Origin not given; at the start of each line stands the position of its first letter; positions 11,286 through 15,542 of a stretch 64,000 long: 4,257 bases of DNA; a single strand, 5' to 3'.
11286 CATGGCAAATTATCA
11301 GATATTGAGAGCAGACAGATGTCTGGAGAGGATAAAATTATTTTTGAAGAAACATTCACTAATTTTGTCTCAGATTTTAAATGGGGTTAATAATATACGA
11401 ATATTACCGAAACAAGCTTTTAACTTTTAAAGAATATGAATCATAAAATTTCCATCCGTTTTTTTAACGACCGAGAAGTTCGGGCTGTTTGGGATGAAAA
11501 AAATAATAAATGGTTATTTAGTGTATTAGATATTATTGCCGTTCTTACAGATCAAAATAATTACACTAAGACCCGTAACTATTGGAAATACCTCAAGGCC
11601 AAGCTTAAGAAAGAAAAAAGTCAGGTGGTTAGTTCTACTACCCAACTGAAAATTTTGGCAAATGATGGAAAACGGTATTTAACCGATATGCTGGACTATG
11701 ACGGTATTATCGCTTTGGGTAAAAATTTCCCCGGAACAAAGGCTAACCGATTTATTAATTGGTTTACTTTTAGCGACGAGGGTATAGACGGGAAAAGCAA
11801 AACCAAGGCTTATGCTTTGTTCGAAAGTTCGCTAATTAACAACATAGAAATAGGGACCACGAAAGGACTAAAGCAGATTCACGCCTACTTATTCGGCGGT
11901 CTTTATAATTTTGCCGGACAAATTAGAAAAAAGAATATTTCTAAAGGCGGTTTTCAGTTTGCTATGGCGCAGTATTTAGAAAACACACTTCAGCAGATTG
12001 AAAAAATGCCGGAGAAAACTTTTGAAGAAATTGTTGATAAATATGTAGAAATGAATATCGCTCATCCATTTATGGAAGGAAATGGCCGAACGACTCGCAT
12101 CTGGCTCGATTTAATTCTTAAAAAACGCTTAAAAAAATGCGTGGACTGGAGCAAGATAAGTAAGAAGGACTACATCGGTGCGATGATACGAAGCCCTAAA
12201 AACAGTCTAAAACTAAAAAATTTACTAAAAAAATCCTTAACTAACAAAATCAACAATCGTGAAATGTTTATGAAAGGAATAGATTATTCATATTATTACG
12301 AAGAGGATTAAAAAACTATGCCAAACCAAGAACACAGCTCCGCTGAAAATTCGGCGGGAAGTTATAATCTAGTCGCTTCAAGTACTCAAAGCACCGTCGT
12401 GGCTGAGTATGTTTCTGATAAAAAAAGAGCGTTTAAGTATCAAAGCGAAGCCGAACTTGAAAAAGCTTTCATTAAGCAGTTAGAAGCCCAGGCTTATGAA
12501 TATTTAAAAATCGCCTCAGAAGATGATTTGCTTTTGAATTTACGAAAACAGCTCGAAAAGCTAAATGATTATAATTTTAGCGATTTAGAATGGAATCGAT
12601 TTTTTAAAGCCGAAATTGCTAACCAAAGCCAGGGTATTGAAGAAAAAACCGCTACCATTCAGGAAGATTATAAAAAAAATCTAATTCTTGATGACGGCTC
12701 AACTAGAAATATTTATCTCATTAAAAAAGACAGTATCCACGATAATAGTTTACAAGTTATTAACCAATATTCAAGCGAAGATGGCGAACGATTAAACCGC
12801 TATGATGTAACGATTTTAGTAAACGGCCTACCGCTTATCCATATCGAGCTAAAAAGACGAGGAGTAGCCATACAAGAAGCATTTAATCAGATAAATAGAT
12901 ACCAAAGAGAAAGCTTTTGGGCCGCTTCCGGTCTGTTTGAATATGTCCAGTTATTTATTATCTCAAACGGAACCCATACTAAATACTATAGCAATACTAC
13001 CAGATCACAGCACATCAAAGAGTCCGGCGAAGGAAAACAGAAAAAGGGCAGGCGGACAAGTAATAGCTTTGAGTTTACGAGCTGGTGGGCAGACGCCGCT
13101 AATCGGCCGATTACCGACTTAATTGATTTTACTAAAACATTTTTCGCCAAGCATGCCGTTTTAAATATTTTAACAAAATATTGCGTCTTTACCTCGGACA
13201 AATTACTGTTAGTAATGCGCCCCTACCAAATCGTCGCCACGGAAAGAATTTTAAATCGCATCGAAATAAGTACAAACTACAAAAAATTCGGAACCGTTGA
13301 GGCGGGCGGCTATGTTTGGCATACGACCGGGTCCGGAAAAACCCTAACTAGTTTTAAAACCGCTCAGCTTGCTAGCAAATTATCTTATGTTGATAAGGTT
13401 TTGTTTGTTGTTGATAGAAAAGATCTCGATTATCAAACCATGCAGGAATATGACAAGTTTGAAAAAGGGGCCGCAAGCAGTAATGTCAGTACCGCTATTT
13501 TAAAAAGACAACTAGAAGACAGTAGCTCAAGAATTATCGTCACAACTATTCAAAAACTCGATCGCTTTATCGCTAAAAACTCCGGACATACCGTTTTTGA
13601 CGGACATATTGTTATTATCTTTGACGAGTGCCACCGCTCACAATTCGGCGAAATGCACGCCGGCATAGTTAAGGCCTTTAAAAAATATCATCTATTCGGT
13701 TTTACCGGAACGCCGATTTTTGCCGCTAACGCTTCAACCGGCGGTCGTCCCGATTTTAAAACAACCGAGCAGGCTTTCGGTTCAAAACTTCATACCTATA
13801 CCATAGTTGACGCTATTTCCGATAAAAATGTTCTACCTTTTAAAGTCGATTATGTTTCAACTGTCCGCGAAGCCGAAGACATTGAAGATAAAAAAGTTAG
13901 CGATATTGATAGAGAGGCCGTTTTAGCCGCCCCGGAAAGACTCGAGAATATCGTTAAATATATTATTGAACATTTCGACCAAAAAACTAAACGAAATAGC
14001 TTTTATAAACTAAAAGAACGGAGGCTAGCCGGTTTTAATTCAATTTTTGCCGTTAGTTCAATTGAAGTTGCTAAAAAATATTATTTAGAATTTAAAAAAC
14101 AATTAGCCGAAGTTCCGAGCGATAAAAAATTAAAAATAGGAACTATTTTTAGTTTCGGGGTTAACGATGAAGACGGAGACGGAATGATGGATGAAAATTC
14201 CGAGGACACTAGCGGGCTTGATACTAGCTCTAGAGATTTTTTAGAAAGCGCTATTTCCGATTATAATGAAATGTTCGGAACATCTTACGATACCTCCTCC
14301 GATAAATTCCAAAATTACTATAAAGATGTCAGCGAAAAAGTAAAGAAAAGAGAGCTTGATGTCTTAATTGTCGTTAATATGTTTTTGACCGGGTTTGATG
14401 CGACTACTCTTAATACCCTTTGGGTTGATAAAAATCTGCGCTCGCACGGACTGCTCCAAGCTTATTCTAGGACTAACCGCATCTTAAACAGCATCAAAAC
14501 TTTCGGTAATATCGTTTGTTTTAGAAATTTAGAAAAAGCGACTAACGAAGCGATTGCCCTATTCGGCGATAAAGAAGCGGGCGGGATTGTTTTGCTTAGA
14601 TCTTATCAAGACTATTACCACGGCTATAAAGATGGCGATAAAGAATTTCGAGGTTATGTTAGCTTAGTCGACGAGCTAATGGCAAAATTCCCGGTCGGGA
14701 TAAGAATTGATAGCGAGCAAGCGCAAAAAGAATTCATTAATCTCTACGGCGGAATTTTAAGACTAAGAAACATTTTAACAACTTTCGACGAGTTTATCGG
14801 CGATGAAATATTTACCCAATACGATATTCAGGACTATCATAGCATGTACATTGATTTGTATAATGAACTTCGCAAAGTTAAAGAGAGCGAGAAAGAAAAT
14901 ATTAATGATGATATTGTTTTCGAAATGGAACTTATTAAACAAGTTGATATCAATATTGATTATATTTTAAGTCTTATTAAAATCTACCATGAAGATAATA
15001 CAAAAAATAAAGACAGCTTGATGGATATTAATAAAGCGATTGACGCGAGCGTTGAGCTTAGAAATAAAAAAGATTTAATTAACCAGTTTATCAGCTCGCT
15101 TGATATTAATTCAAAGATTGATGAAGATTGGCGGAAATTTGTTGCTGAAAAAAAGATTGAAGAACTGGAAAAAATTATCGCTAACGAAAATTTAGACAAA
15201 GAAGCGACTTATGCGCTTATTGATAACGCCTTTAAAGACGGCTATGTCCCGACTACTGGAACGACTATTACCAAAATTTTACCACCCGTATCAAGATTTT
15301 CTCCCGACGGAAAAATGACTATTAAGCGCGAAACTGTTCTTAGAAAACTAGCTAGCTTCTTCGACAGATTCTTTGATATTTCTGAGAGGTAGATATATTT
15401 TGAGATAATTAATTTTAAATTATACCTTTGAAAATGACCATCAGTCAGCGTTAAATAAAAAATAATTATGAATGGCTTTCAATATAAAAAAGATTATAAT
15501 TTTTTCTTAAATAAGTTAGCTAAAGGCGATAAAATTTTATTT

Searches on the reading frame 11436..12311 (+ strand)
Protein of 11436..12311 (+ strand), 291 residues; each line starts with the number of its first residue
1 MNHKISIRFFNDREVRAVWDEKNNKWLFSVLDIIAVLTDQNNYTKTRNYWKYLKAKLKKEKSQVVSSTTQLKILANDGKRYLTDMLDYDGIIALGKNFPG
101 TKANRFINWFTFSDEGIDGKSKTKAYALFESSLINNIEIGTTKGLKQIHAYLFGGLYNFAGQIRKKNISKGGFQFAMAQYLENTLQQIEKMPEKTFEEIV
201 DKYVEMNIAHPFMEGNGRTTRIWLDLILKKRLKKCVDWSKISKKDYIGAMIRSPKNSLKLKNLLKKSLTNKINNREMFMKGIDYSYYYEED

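Call 90: search_protein_families(library=pfam, proteins=[window:11436-12311:+], max_evalue=0.001)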
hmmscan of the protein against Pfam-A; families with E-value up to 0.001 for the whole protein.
window:11436-12311:+ (291 aa): 2 families
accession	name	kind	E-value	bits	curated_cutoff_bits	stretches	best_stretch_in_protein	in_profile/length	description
PF02661.23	Fic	-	2.4e-14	54.4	24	1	142-228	4-93/93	Fic/DOC family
PF02498.22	Bro-N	-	5.2e-05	24.2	25.6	1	14-111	1-91/96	BRO family, N-terminal domain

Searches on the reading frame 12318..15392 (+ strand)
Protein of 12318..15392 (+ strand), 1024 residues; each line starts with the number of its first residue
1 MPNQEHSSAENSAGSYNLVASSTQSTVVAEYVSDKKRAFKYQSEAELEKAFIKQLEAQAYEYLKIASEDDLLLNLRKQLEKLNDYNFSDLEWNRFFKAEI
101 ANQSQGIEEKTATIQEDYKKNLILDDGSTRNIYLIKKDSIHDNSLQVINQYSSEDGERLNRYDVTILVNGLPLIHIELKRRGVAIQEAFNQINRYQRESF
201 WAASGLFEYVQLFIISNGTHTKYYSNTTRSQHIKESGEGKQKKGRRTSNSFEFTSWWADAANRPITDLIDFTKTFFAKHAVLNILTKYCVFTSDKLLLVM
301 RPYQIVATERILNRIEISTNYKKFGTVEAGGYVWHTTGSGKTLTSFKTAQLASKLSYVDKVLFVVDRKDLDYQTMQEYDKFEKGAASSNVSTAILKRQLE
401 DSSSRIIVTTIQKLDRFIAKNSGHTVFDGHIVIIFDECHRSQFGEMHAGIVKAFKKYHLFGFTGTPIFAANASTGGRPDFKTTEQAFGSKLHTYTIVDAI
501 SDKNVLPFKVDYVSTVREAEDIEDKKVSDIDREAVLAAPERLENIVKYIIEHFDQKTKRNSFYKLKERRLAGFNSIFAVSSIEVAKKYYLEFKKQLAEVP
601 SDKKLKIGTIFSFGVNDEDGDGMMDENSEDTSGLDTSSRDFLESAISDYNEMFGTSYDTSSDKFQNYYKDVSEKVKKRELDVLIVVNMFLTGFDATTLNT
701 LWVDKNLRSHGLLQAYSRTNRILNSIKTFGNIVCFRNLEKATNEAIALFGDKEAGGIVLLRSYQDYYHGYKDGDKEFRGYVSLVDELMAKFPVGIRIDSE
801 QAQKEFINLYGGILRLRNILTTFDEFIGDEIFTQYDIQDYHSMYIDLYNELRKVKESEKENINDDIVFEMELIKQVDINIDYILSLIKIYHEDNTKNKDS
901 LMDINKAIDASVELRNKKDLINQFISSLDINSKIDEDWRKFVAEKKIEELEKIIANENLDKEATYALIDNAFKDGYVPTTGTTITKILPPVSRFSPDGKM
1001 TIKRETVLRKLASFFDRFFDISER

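Call 90: search_protein_families(library=pfam, proteins=[window:12318-15392:+], max_evalue=0.001)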
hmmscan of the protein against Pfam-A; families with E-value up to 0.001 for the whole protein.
window:12318-15392:+ (1024 aa): 6 families
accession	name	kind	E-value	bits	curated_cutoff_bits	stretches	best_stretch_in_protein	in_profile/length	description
PF12008.13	EcoR124_C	-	1e-64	219.1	23.1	1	758-1018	1-260/260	Type I restriction and modification enzyme - subunit R C terminal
PF22679.2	T1R_D3-like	-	2.4e-59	200.7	27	1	572-737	2-158/158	Type I restriction enzyme subunit R domain 3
PF18766.7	SWI2_SNF2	-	4e-55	187.3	26.7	1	303-530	1-204/221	SWI2/SNF2 ATPase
PF04313.20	HSDR_N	-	4.5e-44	151.1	25.1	1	41-231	1-197/198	Type I restriction enzyme R protein N terminus (HSDR_N)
PF04851.21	ResIII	-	4.6e-39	134.4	22.5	1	299-467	3-163/164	Type III restriction enzyme, res subunit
PF00270.35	DEAD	-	2.1e-09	37.8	26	1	336-467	22-161/167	DEAD/DEAH box helicase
